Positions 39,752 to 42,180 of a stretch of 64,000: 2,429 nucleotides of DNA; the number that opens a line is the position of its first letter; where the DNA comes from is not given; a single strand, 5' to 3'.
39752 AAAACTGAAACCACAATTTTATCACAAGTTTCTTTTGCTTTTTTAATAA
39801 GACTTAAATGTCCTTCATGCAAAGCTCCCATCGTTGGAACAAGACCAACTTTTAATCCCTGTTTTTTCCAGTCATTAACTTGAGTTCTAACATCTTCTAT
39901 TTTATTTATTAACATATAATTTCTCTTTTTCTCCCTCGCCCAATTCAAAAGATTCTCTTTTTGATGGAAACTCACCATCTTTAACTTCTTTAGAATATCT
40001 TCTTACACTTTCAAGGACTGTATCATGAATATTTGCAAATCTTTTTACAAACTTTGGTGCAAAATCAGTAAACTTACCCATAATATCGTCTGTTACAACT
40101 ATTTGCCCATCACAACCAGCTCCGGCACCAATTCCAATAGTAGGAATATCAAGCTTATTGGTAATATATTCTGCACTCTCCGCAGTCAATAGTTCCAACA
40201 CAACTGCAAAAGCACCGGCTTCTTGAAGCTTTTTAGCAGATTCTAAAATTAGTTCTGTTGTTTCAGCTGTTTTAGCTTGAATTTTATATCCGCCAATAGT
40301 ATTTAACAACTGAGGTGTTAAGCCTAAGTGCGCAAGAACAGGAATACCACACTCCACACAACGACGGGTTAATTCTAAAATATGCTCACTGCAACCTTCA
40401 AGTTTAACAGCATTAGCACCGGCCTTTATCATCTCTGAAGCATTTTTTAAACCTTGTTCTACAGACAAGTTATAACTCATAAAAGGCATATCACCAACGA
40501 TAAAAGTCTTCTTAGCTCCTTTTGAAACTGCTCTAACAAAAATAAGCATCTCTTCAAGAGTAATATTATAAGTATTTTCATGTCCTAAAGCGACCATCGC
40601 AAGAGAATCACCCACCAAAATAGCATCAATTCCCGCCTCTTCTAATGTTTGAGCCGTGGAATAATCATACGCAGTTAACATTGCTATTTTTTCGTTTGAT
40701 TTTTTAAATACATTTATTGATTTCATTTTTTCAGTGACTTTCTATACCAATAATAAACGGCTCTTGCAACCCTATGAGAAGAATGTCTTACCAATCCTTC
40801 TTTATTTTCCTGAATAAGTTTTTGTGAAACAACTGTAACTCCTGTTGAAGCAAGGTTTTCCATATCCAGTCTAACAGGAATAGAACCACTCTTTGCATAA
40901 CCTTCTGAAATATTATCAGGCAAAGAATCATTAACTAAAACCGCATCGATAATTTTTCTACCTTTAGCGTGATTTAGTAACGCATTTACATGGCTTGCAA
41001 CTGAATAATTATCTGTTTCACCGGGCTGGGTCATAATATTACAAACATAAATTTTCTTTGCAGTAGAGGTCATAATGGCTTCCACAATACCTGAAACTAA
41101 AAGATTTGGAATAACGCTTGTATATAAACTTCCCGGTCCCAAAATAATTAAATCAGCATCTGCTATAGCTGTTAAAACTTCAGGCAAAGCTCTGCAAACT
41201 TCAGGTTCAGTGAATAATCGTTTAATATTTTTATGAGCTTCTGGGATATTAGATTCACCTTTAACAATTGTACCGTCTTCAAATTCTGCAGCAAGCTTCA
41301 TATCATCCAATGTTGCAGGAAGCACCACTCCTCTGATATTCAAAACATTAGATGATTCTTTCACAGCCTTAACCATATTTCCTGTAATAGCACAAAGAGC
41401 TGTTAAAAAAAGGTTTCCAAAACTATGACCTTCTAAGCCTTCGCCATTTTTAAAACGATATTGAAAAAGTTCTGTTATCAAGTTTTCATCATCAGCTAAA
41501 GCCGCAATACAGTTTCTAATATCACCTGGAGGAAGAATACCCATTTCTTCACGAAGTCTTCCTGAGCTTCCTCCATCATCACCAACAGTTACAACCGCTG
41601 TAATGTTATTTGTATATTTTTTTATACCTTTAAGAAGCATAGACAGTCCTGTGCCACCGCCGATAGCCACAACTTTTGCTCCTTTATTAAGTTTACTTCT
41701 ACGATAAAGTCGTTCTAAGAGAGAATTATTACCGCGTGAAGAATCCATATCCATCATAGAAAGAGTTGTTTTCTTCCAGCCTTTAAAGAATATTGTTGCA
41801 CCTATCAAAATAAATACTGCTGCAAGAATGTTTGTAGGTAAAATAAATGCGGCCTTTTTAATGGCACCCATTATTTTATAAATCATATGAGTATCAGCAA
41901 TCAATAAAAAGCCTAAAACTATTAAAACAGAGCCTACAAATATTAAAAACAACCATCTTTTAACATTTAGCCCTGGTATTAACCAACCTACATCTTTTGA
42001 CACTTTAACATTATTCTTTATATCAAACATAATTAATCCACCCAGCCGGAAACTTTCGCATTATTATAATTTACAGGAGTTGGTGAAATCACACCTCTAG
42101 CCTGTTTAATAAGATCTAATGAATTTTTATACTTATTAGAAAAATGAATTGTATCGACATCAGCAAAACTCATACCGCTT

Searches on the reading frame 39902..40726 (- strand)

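Call 51: search_protein_families(library=pfam, proteins=[window:39902-40726:-], max_evalue=0.001)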
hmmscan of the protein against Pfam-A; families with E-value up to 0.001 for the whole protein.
window:39902-40726:- (274 aa): 2 families
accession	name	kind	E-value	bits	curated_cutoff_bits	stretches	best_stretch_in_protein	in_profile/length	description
PF02548.21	Pantoate_transf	-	1.1e-102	343.4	28.7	1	3-255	6-258/259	Ketopantoate hydroxymethyltransferase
PF13714.12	PEP_mutase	-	4.1e-07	30.3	31.5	1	8-112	5-107/240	Phosphoenolpyruvate phosphomutase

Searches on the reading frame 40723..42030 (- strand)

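Call 69: search_protein_families(library=pfam, proteins=[window:40723-42030:-], max_evalue=0.00001)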
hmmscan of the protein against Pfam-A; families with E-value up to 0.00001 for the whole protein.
window:40723-42030:- (435 aa): 1 family
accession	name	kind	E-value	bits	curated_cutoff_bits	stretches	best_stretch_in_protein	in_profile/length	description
PF01933.23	CofD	-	7.4e-119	396.7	30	1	120-405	1-289/290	2-phospho-L-lactate transferase CofD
